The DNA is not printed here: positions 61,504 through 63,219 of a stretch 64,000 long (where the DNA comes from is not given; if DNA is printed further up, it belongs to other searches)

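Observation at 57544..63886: Compatible-solute operon combining two alternative glycosylglycerate synthesis routes with glycerate kinase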

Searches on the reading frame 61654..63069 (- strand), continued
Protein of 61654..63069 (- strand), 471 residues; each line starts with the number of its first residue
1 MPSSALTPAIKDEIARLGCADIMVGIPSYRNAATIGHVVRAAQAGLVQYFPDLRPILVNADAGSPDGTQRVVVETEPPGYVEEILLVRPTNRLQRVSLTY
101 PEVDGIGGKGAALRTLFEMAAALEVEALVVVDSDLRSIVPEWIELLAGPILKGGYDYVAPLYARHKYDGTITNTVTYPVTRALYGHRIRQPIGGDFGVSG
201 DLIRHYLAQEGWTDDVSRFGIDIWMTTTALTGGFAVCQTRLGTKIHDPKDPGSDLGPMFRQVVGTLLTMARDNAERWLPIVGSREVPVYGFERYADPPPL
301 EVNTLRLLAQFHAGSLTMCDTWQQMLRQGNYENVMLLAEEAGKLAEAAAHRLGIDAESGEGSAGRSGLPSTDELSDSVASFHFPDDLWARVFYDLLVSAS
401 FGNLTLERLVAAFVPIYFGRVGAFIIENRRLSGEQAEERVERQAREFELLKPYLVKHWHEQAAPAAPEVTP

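Call 58: fold_search(model_id=the predicted structure, library=pdb)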
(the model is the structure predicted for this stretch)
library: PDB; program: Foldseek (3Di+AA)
matches with E <= 10: 982; with E <= 0.001: 145
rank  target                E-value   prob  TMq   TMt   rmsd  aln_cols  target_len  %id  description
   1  2y4j_B                2.8e-13  1.00  0.58  0.70   6.0       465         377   15  MANNOSYLGLYCERATE SYNTHASE IN COMPLEX WITH LACTATE (released 2011-02-02)
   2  2y4j_A                4.4e-13  1.00  0.57  0.70   6.4       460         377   16  MANNOSYLGLYCERATE SYNTHASE IN COMPLEX WITH LACTATE (released 2011-02-02)
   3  2y4k_A                8.5e-13  1.00  0.57  0.69   6.7       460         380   16  MANNOSYLGLYCERATE SYNTHASE IN COMPLEX WITH MG-GDP (released 2011-02-02)
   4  2bo4_A                2.7e-12  1.00  0.58  0.70   6.5       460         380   15  Dissection of mannosylglycerate synthase: an archetypal mannosyltransferase (released 2005-06-06)
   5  2y4m_A                4.5e-12  1.00  0.56  0.69   6.4       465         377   16  MANNOSYLGLYCERATE SYNTHASE IN COMPLEX WITH GDP-Mannose (released 2011-02-02)
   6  2y4k_B                9.4e-12  1.00  0.59  0.72   5.9       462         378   15  MANNOSYLGLYCERATE SYNTHASE IN COMPLEX WITH MG-GDP (released 2011-02-02)
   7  2bo7_A                1.4e-11  1.00  0.56  0.69   6.7       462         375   17  DISSECTION OF MANNOSYLGLYCERATE SYNTHASE: AN ARCHETYPAL MANNOSYLTRANSFERASE (released 2005-06-06)
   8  2y4l_B                2.1e-11  1.00  0.56  0.68   6.7       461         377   16  MANNOSYLGLYCERATE SYNTHASE IN COMPLEX WITH Manganese and GDP (released 2011-02-02)
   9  5jqx_B                6.4e-10  1.00  0.39  0.64   5.2       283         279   24  Crystal structure of glucosyl-3-phosphoglycerate synthase from Mycobacterium tuberculosis in complex with phosphoglyce (released 2017-05-24)
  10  4y7g                  1.3e-09  1.00  0.40  0.65   6.9       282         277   26  Crystal structure of glucosyl-3-phosphoglycerate synthase from Mycobacterium tuberculosis in complex with Mn2+, uridine- (released 2015-07-15)
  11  4y6n                  1.3e-09  1.00  0.39  0.63   7.1       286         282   23  Crystal structure of glucosyl-3-phosphoglycerate synthase from Mycobacterium tuberculosis in complex with Mn2+, uridine- (released 2015-07-15)
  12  4dec                  1.5e-09  1.00  0.40  0.64   5.2       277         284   24  Crystal structure of glucosyl-3-phosphoglycerate synthase from Mycobacterium tuberculosis in complex with Mn2+, uridine- (released 2012-06-06)
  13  5jqx_C                1.5e-09  1.00  0.40  0.65   5.0       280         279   24  Crystal structure of glucosyl-3-phosphoglycerate synthase from Mycobacterium tuberculosis in complex with phosphoglyce (released 2017-05-24)
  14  5jt0                  1.6e-09  1.00  0.41  0.67   4.8       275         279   26  Crystal structure of glucosyl-3-phosphoglycerate synthase from Mycobacterium tuberculosis in complex with Mn2+, uridine- (released 2017-05-24)
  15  4y6u                  1.9e-09  1.00  0.39  0.63   5.2       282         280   25  Mycobacterial protein (released 2015-07-15)
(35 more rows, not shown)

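Call 63: search_solved_structures(query=P0127, max_evalue=0.001, show_alignments=1)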
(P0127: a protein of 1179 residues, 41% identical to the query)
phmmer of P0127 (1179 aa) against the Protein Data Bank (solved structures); distinct sequences matched with E-value up to 0.001: 2.
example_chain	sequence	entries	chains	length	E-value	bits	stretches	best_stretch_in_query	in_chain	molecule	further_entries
2y4j_A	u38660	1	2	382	0.00043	21.5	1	478-612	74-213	MANNOSYLGLYCERATE SYNTHASE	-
2bo4_A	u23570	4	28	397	0.00047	21.4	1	478-612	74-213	MANNOSYLGLYCERATE SYNTHASE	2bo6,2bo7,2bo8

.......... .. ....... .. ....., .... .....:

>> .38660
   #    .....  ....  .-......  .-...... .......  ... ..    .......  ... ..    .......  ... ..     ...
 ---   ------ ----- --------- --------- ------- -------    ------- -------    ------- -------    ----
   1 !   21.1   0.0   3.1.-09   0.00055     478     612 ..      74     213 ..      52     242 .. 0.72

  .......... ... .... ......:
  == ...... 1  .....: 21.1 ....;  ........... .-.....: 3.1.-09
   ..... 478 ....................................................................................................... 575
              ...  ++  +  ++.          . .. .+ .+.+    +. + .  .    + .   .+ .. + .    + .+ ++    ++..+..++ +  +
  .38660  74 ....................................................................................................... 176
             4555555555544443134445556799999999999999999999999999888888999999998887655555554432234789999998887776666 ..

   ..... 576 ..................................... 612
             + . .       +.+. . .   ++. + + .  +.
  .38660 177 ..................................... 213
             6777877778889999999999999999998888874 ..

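Call 67: find_homologous_proteins(query=P0206, max_evalue=1e-20)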
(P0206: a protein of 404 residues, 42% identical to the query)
Query P0206 (404 aa): 8000 proteins with E <= 1e-20 among 8000 candidates; the best 120 are listed.
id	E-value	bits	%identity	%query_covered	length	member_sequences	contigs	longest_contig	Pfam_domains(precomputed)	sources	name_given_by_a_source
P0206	2.1e-268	908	100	100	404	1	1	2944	PF00535.33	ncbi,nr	ncbi:MAG: glycosyltransferase [Thermotogae bacterium]|nr:glycosyltransferase [Thermotogota bacterium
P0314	1.6e-258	875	96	100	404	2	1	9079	PF00535.33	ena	-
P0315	8.4e-203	692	73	99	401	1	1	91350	PF21969.3,PF00535.33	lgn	-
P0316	2.0e-202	691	75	99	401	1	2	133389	-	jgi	-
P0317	1.9e-200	684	72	99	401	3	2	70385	PF00535.33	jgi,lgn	jgi:glycosyltransferase involved in cell wall biosynthesis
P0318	1.9e-164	566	58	99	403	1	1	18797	-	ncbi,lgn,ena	-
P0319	5.3e-162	557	58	99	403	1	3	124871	-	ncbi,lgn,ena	-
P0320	9.5e-162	557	59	98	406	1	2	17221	-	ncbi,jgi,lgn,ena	-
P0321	1.0e-161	557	59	98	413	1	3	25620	-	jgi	jgi:glycosyltransferase involved in cell wall biosynthesis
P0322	1.1e-161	556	60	99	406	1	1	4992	-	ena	-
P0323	1.3e-161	556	60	99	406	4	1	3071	-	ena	-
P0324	1.1e-160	553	58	99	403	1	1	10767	-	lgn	-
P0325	6.0e-160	551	60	99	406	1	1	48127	-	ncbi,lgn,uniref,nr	ncbi:cell wall biosynthesis glycosyltransferase [Mesoaciditoga lauensis]|uniref:cell wall biosynthes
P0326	1.8e-159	549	59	99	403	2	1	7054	-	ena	-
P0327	3.5e-159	548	58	99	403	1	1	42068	PF00535.33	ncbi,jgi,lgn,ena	-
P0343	3.1e-137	476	52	99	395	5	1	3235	PF21969.3,PF00535.33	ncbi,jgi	-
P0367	6.6e-134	465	52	99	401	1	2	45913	PF21969.3,PF00535.33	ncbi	-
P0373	4.2e-131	456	54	95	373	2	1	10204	PF21969.3,PF00535.33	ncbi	-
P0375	2.6e-129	450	53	95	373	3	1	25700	PF21969.3,PF00535.33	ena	-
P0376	4.6e-129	449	51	99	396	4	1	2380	PF21969.3,PF00535.33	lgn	-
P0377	1.6e-128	447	54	94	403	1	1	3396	PF21969.3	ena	-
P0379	5.9e-128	445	54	94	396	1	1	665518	PF21969.3,PF00535.33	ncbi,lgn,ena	-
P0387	2.2e-125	437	48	99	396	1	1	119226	PF21969.3,PF00535.33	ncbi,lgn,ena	-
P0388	2.8e-125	437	51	95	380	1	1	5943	PF21969.3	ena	-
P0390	5.2e-125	436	52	94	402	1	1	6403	PF21969.3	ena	-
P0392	5.5e-125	436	51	95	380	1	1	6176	PF21969.3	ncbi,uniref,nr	ncbi:glycosyltransferase [Thermotoga sp.]|uniref:glycosyltransferase family 2 protein n=1 Tax=Thermo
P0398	5.1e-124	432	50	95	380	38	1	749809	PF21969.3,PF00535.33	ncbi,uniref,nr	ncbi:glycosyltransferase [Thermotoga sp. 38H-to]|uniref:glycosyltransferase n=1 Tax=Thermotoga sp. 3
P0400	9.2e-124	432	52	95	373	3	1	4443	PF21969.3,PF00535.33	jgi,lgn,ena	-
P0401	9.9e-124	431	52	95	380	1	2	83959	PF21969.3,PF00535.33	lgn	-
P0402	1.0e-123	431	51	94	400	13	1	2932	PF21969.3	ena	-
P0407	6.4e-123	429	52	95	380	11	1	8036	PF21969.3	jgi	jgi:hypothetical protein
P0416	7.4e-121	422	50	95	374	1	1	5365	PF21969.3,PF00535.33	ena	-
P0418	1.3e-120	421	52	95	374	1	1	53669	PF21969.3,PF00535.33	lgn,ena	-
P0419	1.5e-120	421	52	95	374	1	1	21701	PF21969.3,PF00535.33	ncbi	-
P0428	1.5e-117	411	47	98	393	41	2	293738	PF00535.33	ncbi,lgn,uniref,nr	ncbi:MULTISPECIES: glycosyltransferase [unclassified Petrotoga]|uniref:glycosyltransferase n=1 Tax=u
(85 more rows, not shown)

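Call 75: find_encoding_contigs(protein=P0122, flank=7000, max_places=2)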
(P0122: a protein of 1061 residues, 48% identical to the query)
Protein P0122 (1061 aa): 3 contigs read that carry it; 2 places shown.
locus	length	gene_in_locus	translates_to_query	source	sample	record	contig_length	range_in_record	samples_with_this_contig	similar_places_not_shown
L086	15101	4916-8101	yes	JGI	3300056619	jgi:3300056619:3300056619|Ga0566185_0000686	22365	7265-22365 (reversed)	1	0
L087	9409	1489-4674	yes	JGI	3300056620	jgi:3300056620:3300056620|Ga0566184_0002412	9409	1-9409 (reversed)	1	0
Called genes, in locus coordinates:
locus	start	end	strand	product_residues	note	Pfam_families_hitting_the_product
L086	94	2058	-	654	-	PF00989:PAS, PF13426:PAS_9, PF00158:Sigma54_activat, PF14532:Sigma54_activ_2, PF20030:bpMoxR (weak), PF07728:AAA_5, PF25601:AAA_lid_14, PF02954:HTH_8, +3 more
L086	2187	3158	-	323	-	PF00702:Hydrolase (faint), PF05116:S6PP (faint), PF08282:Hydrolase_3, PF12710:HAD (faint), PF08282:Hydrolase_3 (weak)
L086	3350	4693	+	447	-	PF13660:DUF4147, PF05161:MOFRL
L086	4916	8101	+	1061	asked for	PF00582:Usp (weak), PF00535:Glycos_transf_2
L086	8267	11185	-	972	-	-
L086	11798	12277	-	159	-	-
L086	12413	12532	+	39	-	-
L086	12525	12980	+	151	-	-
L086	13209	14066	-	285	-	PF01797:Y1_Tnp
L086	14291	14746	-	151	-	-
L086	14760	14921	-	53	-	-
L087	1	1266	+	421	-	?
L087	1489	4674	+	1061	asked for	PF00582:Usp (weak), PF00535:Glycos_transf_2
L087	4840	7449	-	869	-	-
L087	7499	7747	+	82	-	-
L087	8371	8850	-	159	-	-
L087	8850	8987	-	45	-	-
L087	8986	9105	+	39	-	-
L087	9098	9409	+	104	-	?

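Call 76: find_encoding_contigs(protein=P0201, flank=7000, max_places=2)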
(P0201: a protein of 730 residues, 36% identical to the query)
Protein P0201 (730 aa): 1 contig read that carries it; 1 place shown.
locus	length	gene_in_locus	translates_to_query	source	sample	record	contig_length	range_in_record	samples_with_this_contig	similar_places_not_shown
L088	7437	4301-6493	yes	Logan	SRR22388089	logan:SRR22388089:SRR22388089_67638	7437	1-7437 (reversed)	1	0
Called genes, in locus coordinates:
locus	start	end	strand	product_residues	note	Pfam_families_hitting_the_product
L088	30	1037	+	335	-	PF01087:GalP_UDP_transf, PF16268:DUF4921 (faint), PF01230:HIT (faint), PF02744:GalP_UDP_tr_C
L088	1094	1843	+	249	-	PF00535:Glycos_transf_2, PF10111:Glyco_tranf_2_2, PF13641:Glyco_tranf_2_3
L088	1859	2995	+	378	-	PF13439:Glyco_transf_4, PF13477:Glyco_trans_4_2, PF13579:Glyco_trans_4_4 (weak), PF20706:GT4-conflict (weak), PF00534:Glycos_transf_1, PF13692:Glyco_trans_1_4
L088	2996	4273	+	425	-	PF00534:Glycos_transf_1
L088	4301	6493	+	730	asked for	PF00535:Glycos_transf_2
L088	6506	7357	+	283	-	PF05116:S6PP (faint), PF08282:Hydrolase_3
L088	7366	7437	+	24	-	?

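Call 77: find_encoding_contigs(protein=P0428, flank=7000, max_places=1)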
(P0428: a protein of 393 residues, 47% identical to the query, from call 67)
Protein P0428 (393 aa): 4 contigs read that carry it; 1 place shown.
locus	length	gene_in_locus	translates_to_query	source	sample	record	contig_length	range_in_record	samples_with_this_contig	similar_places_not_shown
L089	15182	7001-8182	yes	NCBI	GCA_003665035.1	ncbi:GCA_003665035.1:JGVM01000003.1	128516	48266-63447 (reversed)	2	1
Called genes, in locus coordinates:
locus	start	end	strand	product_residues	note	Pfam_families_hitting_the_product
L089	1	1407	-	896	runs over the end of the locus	PF02739:5_3_exonuc_N, PF01367:5_3_exonuc, PF01612:DNA_pol_A_exo1, PF22619:DNA_polI_exo1, PF00476:DNA_pol_A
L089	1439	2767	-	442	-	PF27533:CapK_C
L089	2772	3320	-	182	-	PF01661:Macro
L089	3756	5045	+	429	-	PF01547:SBP_bac_1, PF13416:SBP_bac_8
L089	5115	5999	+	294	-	PF00528:BPD_transp_1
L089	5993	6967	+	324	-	PF00528:BPD_transp_1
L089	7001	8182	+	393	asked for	PF00535:Glycos_transf_2 (weak)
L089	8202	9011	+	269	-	PF01418:HTH_6, PF13580:SIS_2 (faint), PF01380:SIS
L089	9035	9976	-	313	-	PF00696:AA_kinase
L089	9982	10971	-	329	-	PF02729:OTCace_N, PF00185:OTCace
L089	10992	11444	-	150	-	-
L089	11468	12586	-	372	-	PF00111:Fer2, PF00970:FAD_binding_6, PF00175:NAD_binding_1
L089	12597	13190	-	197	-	PF02508:Rnf-Nqr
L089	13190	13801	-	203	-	PF02508:Rnf-Nqr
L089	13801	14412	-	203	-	PF04205:FMN_bind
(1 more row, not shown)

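Call 78: find_encoding_contigs(protein=P0159, flank=7000, max_places=1)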
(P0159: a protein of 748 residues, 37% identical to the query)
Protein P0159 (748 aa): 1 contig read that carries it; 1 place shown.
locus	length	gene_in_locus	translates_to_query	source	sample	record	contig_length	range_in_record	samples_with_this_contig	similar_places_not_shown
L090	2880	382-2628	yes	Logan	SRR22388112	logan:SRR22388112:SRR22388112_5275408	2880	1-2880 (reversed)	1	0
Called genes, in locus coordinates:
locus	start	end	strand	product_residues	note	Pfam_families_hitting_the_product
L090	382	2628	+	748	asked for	PF00535:Glycos_transf_2, PF21969:MGS_GT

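Call 79: find_encoding_contigs(protein=P0127, flank=7000, max_places=1)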
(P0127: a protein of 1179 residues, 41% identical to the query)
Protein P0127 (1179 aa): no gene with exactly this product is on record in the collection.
